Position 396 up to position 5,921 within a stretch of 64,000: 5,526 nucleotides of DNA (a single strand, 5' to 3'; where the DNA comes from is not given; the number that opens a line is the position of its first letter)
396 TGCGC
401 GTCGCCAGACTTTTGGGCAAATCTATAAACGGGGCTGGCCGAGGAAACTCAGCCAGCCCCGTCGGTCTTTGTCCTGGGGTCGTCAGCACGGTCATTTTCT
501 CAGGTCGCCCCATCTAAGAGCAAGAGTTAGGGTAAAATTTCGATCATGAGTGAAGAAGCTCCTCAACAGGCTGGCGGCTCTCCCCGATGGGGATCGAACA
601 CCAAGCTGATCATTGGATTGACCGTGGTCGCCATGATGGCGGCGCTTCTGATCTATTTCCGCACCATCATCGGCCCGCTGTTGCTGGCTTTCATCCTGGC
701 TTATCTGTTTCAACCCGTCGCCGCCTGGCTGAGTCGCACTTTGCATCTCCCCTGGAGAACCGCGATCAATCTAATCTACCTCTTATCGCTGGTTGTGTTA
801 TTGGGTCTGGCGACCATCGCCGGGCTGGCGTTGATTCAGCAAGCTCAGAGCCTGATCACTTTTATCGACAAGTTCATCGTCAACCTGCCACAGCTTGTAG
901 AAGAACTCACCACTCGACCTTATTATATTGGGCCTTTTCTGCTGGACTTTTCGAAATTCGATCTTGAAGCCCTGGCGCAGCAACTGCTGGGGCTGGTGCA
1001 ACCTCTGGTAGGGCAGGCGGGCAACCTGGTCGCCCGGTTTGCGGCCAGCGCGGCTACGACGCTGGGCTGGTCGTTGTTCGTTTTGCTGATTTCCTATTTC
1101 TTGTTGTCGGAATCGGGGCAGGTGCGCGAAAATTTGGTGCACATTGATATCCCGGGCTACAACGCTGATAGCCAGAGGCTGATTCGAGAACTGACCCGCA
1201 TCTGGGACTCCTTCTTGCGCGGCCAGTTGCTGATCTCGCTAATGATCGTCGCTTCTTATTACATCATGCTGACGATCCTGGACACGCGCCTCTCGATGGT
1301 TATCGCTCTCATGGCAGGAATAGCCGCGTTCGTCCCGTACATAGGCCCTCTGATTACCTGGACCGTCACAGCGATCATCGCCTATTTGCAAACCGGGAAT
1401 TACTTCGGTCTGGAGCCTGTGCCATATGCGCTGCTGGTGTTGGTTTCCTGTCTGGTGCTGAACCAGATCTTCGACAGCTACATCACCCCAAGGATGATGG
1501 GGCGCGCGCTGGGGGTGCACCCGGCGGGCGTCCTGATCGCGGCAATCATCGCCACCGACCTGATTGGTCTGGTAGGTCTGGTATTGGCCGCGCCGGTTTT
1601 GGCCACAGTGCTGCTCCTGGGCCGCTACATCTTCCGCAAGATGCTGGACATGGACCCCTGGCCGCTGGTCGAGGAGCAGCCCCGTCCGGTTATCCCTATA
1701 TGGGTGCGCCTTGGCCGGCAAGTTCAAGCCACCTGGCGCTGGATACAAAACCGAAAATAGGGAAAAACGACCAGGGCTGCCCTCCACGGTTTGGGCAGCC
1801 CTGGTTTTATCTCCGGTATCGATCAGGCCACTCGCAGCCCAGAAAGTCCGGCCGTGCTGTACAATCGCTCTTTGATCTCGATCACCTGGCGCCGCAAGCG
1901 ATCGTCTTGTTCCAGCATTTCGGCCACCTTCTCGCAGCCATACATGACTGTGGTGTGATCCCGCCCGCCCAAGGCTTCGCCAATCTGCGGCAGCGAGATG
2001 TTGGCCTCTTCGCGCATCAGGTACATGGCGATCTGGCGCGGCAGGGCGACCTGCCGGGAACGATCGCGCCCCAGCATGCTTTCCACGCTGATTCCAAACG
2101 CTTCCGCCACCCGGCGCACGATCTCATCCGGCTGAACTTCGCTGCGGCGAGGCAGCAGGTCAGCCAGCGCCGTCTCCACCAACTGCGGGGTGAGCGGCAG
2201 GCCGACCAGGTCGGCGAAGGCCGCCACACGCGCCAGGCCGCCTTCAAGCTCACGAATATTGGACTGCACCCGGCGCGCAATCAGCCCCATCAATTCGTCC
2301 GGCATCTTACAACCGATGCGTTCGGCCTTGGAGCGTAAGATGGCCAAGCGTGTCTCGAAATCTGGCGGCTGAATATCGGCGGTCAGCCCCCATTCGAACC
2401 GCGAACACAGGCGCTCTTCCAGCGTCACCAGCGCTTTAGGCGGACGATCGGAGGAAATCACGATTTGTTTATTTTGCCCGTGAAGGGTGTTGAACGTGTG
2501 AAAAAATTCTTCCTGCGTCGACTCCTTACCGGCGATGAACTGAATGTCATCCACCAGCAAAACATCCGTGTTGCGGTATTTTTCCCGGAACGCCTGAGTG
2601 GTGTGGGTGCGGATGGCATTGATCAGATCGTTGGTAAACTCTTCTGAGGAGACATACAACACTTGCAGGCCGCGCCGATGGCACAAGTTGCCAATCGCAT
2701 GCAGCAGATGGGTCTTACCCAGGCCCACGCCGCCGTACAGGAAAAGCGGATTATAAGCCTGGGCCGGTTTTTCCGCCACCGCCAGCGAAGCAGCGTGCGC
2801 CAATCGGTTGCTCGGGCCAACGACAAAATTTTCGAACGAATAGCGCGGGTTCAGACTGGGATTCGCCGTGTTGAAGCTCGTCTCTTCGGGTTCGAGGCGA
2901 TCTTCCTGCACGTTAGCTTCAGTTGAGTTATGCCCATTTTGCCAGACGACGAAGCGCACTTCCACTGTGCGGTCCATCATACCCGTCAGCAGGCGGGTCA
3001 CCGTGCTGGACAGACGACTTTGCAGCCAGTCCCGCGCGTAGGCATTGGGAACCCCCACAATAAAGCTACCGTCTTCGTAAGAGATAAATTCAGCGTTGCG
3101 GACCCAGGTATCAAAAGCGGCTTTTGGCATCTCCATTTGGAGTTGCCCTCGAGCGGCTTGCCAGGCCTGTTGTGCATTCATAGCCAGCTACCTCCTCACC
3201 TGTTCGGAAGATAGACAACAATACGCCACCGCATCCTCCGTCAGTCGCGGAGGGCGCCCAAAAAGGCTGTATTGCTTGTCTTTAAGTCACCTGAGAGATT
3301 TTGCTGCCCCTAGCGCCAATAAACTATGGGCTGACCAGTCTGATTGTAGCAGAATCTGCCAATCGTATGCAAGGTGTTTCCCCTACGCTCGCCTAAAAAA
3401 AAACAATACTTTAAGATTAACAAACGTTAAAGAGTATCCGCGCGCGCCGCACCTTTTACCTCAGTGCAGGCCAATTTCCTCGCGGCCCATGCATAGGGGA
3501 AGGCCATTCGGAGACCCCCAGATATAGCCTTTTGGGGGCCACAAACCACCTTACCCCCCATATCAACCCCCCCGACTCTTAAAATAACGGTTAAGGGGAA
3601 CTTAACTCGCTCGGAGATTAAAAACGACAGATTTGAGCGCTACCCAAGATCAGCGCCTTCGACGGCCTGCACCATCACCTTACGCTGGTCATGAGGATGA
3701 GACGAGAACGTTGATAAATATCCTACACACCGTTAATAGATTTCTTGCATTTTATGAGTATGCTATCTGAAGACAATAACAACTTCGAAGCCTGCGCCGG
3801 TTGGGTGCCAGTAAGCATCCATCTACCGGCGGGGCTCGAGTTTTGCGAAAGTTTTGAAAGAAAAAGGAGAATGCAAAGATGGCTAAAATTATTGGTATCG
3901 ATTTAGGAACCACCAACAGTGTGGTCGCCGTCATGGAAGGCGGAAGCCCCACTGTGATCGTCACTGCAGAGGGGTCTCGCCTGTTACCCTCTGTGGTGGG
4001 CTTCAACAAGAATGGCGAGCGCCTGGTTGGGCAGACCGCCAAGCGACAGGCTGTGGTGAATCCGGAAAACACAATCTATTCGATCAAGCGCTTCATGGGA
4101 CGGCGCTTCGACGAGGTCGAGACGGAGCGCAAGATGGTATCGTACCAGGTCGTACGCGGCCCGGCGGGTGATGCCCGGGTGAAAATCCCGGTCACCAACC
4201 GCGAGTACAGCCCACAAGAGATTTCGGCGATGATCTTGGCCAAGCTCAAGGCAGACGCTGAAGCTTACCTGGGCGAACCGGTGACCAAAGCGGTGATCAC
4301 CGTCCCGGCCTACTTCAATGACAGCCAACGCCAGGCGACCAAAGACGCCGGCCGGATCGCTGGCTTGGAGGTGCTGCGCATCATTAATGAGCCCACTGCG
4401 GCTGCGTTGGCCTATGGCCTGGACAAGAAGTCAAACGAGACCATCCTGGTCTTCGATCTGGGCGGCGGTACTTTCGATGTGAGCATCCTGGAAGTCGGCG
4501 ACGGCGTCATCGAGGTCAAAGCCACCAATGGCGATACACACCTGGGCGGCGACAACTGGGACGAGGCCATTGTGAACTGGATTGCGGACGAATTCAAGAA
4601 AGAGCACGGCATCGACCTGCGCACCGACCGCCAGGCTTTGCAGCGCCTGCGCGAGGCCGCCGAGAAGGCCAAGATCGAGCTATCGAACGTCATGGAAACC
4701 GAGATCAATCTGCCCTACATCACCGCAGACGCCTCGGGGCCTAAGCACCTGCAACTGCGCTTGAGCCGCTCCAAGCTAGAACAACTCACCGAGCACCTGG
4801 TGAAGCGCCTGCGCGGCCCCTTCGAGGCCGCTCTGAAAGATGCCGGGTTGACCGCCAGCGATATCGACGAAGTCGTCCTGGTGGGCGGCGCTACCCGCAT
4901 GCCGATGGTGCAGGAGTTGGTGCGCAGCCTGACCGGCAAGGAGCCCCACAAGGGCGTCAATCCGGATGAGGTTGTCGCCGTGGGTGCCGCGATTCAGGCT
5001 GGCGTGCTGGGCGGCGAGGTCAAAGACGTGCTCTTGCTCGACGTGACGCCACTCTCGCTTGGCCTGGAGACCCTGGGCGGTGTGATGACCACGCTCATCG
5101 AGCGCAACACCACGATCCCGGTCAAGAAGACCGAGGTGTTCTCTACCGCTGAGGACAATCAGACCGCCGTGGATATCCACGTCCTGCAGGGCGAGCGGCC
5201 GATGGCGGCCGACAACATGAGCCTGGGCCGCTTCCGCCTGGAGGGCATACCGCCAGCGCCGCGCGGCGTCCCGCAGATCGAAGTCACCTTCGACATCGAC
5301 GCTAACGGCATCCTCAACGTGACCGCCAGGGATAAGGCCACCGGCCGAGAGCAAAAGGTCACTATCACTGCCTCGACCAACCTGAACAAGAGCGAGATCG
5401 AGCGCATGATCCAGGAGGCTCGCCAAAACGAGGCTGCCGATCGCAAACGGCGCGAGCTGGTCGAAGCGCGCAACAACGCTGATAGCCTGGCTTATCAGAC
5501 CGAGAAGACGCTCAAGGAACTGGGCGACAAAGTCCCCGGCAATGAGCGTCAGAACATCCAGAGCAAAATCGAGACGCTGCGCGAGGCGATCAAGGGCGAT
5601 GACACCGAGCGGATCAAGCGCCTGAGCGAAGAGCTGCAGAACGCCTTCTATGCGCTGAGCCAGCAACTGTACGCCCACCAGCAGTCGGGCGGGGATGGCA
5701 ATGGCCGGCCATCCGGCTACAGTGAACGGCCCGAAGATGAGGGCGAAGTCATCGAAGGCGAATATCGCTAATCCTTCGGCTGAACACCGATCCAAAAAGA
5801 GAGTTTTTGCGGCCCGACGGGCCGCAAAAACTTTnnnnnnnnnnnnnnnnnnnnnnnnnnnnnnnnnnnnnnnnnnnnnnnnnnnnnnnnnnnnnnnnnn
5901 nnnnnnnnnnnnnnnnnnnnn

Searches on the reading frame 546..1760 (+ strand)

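Call 83: search_protein_families(library=pfam, proteins=[window:546-1760:+], max_evalue=0.00001)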
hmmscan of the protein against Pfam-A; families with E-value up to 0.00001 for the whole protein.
window:546-1760:+ (404 aa): 1 family
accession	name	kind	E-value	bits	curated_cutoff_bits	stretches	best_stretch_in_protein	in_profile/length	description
PF01594.21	AI-2E_transport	-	4.5e-49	167.8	34.3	1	23-355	3-319/327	AI-2E family transporter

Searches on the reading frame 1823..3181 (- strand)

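Call 83: search_protein_families(library=pfam, proteins=[window:1823-3181:-], max_evalue=0.00001)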
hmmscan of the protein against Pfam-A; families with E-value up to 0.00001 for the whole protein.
window:1823-3181:- (452 aa): 5 families
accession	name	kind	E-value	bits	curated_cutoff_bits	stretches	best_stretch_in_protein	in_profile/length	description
PF00308.24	Bac_DnaA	-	2.8e-72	242.6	23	1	110-268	1-161/162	Bacterial DnaA ATPAse domain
PF08299.17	Bac_DnaA_C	-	1.4e-27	95.9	31.5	1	351-419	1-69/69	Bacterial dnaA protein helix-turn-helix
PF11638.13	DnaA_N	-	1.2e-10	41.4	24.6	1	5-65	2-63/65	DnaA N-terminal domain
PF01695.23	IstB_IS21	-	4.5e-10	39.9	24.1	1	145-246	94-194/238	IstB-like ATP binding protein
PF00004.35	AAA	-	8.3e-08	33.2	21.2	1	147-235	2-97/131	ATPase family associated with various cellular activities (AAA)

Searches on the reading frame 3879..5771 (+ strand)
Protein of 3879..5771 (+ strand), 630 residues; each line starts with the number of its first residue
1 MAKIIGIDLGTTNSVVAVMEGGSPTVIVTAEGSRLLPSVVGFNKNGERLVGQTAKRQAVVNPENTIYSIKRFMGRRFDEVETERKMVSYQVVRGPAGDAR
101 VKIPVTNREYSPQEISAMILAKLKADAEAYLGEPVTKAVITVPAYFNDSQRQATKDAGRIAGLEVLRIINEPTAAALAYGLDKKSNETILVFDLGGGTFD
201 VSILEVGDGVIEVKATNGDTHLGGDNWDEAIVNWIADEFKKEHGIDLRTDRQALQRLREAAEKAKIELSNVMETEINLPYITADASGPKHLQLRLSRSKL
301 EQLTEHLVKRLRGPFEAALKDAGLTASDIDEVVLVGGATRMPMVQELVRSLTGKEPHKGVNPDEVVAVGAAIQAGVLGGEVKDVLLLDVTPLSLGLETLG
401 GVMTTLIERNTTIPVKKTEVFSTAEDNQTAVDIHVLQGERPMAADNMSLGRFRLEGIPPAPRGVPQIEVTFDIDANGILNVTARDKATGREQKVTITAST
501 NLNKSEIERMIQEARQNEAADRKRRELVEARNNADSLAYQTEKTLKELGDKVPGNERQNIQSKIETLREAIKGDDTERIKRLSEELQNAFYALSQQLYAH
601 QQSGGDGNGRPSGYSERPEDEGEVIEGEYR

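Call 83: search_protein_families(library=pfam, proteins=[window:3879-5771:+], max_evalue=0.00001)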
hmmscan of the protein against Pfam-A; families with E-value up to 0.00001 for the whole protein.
window:3879-5771:+ (630 aa): 2 families
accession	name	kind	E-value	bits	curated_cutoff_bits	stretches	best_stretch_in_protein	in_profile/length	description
PF00012.26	HSP70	-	1.2e-268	892.7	20.6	1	4-598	1-598/599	Hsp70 protein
PF06723.19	MreB_Mbl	-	1.1e-20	74.2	27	1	135-372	93-317/327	MreB/Mbl protein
